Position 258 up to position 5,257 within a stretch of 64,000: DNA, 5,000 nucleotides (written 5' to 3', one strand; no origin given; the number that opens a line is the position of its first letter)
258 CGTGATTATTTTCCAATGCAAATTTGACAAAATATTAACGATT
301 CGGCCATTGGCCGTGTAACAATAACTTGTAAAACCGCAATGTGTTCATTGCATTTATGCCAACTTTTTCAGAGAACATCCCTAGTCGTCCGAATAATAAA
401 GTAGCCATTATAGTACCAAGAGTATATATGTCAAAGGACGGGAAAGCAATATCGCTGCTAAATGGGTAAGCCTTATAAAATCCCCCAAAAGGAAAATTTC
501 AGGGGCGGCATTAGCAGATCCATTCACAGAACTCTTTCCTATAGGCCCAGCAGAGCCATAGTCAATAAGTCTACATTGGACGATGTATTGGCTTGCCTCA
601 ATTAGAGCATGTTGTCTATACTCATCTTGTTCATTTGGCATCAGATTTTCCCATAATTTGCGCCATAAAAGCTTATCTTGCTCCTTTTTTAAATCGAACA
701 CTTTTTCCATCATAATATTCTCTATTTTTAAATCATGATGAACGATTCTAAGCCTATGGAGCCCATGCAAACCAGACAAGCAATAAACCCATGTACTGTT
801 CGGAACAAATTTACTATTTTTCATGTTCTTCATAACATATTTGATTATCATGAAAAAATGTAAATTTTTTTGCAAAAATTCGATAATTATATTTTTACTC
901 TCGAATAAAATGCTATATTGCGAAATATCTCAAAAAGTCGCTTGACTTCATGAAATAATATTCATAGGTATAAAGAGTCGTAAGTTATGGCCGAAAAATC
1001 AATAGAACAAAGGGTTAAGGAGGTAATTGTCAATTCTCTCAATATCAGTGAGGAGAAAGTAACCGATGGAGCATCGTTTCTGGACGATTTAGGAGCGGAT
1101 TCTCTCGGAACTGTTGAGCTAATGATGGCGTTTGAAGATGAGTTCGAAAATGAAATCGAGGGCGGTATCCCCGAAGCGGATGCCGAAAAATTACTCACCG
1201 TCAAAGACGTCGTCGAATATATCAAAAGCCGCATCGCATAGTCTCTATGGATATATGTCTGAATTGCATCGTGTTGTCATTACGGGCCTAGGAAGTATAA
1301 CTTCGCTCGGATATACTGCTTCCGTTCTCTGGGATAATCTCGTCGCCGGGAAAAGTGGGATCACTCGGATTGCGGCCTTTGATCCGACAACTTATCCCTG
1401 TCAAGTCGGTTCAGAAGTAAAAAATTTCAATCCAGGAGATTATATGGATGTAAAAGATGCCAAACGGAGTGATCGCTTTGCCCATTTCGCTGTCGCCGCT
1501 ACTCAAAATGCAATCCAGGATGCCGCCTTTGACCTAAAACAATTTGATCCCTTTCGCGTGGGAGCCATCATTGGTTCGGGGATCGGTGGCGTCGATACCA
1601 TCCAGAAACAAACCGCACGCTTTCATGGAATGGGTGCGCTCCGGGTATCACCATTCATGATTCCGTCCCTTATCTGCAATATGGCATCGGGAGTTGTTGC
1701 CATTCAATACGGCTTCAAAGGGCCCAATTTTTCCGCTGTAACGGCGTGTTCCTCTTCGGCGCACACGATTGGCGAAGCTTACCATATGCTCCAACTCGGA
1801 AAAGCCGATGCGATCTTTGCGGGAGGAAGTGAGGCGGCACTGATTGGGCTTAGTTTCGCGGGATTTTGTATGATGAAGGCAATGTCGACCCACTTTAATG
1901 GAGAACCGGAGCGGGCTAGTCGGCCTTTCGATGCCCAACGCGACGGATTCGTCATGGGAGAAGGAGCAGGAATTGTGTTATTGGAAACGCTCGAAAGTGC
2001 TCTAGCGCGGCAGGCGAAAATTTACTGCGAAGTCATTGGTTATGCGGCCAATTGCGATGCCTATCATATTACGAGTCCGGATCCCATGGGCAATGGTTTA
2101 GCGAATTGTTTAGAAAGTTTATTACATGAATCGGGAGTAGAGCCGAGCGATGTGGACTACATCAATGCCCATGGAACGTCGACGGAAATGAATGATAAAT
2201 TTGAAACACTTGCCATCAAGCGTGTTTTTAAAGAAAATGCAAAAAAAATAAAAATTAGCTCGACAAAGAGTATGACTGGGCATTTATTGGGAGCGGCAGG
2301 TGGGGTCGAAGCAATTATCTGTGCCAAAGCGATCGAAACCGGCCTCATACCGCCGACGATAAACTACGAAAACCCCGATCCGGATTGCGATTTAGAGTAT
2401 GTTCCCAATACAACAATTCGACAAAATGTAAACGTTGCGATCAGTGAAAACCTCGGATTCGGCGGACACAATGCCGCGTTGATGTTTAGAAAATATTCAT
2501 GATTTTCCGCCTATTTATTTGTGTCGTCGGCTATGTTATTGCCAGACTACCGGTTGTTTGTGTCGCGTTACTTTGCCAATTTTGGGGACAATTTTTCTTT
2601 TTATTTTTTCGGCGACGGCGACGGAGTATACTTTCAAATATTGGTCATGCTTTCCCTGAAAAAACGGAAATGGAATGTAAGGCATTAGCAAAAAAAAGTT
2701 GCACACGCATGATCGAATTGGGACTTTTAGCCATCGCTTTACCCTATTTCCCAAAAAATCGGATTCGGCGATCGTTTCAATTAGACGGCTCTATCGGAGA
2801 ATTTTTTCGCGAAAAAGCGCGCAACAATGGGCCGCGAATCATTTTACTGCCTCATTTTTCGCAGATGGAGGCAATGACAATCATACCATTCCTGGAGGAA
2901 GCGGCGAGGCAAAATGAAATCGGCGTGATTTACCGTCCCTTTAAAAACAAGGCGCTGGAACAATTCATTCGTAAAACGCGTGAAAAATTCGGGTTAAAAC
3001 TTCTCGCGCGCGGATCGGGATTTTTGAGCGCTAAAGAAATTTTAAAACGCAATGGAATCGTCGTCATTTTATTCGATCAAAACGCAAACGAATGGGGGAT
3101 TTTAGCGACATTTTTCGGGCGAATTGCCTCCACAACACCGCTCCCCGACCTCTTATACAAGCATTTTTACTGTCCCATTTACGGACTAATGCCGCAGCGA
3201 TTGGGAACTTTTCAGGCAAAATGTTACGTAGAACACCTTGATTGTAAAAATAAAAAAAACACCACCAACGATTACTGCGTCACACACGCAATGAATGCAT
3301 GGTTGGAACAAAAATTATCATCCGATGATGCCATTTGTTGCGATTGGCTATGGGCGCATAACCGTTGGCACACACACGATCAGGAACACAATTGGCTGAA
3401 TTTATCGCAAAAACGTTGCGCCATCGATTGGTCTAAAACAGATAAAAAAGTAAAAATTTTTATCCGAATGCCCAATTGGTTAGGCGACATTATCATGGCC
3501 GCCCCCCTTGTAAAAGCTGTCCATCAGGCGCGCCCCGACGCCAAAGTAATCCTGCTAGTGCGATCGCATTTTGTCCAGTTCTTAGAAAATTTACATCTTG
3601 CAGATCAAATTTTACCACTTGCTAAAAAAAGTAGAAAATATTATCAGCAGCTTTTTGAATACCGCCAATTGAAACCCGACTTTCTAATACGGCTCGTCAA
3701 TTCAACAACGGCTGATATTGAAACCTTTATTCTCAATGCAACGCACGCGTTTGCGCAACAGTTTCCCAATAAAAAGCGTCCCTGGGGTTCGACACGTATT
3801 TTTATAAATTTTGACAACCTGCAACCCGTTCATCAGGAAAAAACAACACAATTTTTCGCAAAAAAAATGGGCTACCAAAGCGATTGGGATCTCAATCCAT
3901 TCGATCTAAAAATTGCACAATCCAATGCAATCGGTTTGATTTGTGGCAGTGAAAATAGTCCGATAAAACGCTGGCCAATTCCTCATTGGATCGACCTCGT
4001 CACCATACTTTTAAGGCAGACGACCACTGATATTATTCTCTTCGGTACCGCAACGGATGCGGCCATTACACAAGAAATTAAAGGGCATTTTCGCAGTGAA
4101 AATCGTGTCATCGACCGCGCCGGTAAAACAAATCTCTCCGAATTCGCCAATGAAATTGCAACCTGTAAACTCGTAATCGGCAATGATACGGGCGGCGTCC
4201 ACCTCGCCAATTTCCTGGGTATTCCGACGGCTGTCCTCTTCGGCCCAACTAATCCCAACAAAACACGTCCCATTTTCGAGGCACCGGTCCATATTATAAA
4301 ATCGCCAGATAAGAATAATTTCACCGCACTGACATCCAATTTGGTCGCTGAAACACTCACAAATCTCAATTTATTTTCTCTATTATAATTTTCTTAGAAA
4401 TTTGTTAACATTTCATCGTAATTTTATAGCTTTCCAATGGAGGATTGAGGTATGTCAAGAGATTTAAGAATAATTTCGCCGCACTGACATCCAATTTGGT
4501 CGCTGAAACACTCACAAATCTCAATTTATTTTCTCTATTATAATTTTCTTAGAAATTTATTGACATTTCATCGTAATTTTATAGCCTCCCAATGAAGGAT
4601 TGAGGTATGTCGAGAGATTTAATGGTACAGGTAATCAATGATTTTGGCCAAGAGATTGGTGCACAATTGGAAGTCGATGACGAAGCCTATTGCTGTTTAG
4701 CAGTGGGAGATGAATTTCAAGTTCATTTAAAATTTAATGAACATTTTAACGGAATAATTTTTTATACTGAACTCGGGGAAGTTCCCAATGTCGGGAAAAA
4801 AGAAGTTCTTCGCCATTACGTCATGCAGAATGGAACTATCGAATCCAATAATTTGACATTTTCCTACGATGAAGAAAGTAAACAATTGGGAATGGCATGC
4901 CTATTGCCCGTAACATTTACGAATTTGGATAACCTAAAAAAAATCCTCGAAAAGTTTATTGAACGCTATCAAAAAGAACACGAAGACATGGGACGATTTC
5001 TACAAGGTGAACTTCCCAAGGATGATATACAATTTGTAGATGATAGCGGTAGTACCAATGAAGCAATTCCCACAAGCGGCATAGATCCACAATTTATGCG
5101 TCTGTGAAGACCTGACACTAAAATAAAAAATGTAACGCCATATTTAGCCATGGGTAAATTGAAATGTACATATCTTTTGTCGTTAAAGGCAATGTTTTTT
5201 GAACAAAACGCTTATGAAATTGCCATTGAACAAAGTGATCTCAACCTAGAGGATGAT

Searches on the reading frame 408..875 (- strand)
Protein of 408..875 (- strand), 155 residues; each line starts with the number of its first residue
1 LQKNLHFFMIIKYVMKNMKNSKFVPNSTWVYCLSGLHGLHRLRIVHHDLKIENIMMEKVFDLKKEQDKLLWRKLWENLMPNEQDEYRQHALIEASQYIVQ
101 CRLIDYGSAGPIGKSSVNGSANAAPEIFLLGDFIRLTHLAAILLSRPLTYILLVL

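Call 57: search_protein_families(library=pfam, proteins=[window:408-875:-], max_evalue=0.001)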
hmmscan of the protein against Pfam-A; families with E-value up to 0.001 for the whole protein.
window:408-875:- (155 aa): 1 family
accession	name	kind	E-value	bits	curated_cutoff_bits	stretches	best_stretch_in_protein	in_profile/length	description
PF00069.31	Pkinase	-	8.1e-06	25.9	31.7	1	20-59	95-134/263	Protein kinase domain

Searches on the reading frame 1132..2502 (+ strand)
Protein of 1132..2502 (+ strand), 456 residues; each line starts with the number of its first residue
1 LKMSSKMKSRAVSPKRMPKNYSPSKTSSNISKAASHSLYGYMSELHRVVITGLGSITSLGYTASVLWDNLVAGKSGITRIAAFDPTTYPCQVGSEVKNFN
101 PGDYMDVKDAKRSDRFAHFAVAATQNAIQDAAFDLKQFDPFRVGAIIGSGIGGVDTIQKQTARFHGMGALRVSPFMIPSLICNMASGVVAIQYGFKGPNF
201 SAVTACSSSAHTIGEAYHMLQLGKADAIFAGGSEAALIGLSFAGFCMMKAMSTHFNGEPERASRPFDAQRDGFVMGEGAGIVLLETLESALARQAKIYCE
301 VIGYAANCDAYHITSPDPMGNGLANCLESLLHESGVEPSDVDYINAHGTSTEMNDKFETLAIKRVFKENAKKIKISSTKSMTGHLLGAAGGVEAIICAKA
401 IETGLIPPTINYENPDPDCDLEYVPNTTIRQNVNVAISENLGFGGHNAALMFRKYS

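Call 57: search_protein_families(library=pfam, proteins=[window:1132-2502:+], max_evalue=0.001)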
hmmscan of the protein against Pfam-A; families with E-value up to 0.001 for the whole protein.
window:1132-2502:+ (456 aa): 2 families
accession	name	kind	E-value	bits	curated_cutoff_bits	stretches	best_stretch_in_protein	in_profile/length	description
PF00109.32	ketoacyl-synt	-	7.1e-53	180.2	20.8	1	47-290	3-252/252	Beta-ketoacyl synthase, N-terminal domain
PF02801.28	Ketoacyl-synt_C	-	4.4e-39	133.6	20.8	1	298-413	1-119/119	Beta-ketoacyl synthase, C-terminal domain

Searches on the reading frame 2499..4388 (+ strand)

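Call 57: search_protein_families(library=pfam, proteins=[window:2499-4388:+], max_evalue=0.001)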
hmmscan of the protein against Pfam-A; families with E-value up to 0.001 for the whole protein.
window:2499-4388:+ (629 aa): 2 families
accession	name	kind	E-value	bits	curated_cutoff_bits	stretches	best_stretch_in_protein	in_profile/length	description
PF03279.18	Lip_A_acyltrans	-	1.9e-31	109.8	22.3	1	8-292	20-295/295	Bacterial lipid A biosynthesis acyltransferase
PF01075.23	Glyco_transf_9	-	5.6e-24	85.2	22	1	465-600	93-228/247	Glycosyltransferase family 9 (heptosyltransferase)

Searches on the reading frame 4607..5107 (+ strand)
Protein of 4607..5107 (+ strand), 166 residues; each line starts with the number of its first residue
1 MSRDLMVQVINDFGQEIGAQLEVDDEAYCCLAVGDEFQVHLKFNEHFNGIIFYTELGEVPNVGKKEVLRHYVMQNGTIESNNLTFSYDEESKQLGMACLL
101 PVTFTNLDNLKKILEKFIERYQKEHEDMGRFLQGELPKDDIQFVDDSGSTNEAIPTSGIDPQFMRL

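Call 57: search_protein_families(library=pfam, proteins=[window:4607-5107:+], max_evalue=0.001)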
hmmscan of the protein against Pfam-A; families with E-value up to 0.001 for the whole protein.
window:4607-5107:+ (166 aa): 1 family
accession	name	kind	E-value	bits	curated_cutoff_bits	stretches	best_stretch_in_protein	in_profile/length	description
PF05932.18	CesT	-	3.6e-13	50.1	22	1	8-120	1-114/119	Tir chaperone protein (CesT) family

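Call 79: search_protein_families(library=ncbifam, proteins=[window:4607-5107:+], max_evalue=0.00001)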
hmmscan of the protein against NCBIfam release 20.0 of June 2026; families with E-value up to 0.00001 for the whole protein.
window:4607-5107:+ (166 aa): 0 families
